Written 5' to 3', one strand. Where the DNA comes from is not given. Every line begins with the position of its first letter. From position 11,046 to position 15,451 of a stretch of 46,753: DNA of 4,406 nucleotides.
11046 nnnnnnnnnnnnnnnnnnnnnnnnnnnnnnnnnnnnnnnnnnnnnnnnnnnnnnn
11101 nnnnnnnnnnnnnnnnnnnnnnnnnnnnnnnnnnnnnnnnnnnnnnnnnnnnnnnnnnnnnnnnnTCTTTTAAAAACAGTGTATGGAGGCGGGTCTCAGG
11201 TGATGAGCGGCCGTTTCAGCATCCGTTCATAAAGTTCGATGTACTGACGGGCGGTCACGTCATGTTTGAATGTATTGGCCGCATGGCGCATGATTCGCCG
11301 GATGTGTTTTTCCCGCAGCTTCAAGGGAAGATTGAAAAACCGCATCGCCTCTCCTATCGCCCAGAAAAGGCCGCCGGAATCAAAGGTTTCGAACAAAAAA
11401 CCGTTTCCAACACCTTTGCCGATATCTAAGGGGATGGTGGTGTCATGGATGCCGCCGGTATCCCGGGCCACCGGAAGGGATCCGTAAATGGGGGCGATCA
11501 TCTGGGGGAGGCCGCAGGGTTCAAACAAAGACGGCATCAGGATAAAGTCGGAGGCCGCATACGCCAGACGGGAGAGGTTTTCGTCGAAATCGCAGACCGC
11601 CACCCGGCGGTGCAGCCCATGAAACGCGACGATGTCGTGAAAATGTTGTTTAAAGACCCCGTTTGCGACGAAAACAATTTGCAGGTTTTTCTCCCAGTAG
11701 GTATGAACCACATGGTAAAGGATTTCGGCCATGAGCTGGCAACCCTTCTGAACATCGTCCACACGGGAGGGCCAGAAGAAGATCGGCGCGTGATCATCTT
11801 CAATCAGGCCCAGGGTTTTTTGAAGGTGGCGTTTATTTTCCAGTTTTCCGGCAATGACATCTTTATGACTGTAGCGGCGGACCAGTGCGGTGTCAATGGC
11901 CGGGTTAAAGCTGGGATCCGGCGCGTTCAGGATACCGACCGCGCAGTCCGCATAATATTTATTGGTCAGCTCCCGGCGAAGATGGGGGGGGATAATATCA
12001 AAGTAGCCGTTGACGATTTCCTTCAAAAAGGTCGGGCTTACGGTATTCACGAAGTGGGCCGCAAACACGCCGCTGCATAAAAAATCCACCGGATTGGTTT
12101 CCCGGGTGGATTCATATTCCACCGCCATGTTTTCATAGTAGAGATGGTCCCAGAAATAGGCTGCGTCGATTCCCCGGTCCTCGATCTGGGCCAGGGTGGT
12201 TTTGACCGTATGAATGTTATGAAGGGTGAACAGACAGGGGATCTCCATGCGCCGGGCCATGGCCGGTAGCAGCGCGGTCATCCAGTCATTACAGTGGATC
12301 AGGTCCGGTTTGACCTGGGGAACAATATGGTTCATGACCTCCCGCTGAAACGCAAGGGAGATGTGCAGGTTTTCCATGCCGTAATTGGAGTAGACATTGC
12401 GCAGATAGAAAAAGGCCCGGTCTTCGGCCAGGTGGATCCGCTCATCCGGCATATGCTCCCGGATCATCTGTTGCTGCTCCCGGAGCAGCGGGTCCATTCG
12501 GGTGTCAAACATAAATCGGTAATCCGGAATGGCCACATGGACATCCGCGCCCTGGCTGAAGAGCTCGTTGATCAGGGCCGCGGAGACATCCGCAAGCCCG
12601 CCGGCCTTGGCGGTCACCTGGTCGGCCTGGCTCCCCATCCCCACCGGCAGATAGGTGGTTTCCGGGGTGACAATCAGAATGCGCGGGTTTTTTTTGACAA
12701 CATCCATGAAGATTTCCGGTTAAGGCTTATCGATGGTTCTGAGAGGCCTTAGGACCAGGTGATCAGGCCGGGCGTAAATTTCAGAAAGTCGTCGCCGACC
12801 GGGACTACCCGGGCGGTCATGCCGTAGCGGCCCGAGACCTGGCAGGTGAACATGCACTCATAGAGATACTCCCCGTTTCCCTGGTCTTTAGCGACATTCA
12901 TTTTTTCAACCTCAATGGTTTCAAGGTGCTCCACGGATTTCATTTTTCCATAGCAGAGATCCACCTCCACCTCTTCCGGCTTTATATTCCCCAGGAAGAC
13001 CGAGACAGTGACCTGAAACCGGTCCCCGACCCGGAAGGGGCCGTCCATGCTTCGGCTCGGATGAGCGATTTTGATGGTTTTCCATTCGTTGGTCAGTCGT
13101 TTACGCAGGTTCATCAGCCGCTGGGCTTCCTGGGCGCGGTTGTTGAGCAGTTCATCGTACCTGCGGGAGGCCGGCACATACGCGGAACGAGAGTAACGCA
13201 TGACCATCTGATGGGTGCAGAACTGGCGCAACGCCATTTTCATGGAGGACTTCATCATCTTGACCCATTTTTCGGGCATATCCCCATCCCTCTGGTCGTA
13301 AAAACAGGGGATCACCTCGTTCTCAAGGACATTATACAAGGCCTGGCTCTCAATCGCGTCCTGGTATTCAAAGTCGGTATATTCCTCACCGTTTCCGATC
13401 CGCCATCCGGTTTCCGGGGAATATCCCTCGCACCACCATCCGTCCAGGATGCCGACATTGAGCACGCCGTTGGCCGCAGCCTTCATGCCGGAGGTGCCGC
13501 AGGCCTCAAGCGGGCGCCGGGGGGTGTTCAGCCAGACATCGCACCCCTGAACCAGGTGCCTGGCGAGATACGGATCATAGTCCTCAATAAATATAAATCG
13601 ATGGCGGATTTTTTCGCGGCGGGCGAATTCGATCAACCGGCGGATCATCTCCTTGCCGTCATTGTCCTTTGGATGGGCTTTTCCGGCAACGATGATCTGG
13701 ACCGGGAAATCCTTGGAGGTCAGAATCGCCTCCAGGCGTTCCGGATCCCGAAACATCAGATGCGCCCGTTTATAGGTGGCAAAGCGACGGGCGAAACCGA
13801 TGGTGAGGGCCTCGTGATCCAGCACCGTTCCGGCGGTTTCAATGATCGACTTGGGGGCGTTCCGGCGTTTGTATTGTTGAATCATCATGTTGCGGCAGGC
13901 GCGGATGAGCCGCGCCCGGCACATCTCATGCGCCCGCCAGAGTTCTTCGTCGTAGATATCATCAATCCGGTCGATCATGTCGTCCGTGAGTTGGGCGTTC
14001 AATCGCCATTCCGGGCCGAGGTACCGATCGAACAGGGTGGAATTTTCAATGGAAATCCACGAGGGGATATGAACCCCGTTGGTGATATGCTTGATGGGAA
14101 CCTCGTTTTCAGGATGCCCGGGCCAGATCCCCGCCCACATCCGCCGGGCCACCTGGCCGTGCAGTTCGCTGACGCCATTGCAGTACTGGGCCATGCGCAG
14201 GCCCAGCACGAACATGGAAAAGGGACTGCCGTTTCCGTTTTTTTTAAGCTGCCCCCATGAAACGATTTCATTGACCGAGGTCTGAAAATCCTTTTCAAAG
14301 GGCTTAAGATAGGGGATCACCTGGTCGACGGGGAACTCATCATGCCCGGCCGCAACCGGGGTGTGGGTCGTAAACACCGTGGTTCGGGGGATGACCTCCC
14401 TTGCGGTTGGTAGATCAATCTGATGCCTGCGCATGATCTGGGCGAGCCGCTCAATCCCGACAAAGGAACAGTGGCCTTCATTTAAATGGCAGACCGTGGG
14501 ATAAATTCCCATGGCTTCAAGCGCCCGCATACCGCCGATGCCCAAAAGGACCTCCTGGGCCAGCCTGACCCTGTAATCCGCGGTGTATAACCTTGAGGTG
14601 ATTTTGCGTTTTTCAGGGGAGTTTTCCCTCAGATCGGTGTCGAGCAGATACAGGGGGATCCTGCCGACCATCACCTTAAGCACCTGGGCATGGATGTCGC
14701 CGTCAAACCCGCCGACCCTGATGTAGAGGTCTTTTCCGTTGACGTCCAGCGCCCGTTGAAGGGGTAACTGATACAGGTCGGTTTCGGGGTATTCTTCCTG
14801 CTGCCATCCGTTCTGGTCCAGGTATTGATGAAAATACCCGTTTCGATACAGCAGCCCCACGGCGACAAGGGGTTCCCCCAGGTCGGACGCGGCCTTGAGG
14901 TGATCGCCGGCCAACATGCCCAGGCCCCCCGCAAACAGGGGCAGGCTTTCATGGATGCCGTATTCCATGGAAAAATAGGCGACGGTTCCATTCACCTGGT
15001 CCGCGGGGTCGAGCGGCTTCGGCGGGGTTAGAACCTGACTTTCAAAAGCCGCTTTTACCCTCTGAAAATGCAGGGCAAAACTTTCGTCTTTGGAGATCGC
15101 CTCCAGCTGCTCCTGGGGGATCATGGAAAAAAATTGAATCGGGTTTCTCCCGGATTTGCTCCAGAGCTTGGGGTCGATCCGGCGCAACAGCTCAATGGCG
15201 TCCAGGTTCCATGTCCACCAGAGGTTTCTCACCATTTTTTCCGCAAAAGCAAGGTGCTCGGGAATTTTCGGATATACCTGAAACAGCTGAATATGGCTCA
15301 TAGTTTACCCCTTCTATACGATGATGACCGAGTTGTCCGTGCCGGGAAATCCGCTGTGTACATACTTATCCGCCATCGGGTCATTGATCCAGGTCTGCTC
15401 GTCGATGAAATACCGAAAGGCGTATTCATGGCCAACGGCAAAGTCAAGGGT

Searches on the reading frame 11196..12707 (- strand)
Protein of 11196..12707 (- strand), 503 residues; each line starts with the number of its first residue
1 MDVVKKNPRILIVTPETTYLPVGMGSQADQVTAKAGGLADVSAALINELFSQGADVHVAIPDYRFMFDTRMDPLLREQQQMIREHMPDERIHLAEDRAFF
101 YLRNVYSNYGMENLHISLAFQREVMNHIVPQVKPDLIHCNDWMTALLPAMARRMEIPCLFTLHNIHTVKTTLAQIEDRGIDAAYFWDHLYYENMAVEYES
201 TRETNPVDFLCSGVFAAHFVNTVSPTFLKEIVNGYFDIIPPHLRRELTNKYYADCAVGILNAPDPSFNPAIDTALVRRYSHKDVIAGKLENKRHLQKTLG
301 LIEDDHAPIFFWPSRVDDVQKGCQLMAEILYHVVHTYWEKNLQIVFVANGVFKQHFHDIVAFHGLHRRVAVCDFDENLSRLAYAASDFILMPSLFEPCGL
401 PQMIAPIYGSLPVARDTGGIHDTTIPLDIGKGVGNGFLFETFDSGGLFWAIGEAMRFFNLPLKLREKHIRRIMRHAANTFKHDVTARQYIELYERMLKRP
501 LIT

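Call 6: search_protein_families(library=pfam, proteins=[window:11196-12707:-])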
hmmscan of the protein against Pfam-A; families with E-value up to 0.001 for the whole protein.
window:11196-12707:- (503 aa): 4 families
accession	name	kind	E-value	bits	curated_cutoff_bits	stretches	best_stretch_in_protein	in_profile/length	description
PF08323.17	Glyco_transf_5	-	2.5e-32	112.9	22.7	1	32-236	12-229/239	Starch synthase catalytic domain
PF13439.12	Glyco_transf_4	-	9.5e-08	32.7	28.5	1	36-166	2-107/170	Glycosyltransferase Family 4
PF13579.12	Glyco_trans_4_4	-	2.3e-07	31.8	29.7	1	36-170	1-103/158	Glycosyl transferase 4-like domain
PF13692.12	Glyco_trans_1_4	-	9.4e-07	29.6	27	1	308-453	2-138/142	Glycosyl transferases group 1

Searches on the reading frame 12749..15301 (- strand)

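Call 8: search_protein_families(library=pfam, proteins=[window:12749-15301:-], max_evalue=0.01)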
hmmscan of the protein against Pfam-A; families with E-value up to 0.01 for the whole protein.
window:12749-15301:- (850 aa): 2 families
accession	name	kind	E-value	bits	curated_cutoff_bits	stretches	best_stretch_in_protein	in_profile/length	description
PF11897.13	DUF3417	-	9.8e-28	97.2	25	1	13-120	1-109/109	Protein of unknown function (DUF3417)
PF00343.26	Phosphorylase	-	9.1e-24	84.2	27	2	270-621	219-579/713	Carbohydrate phosphorylase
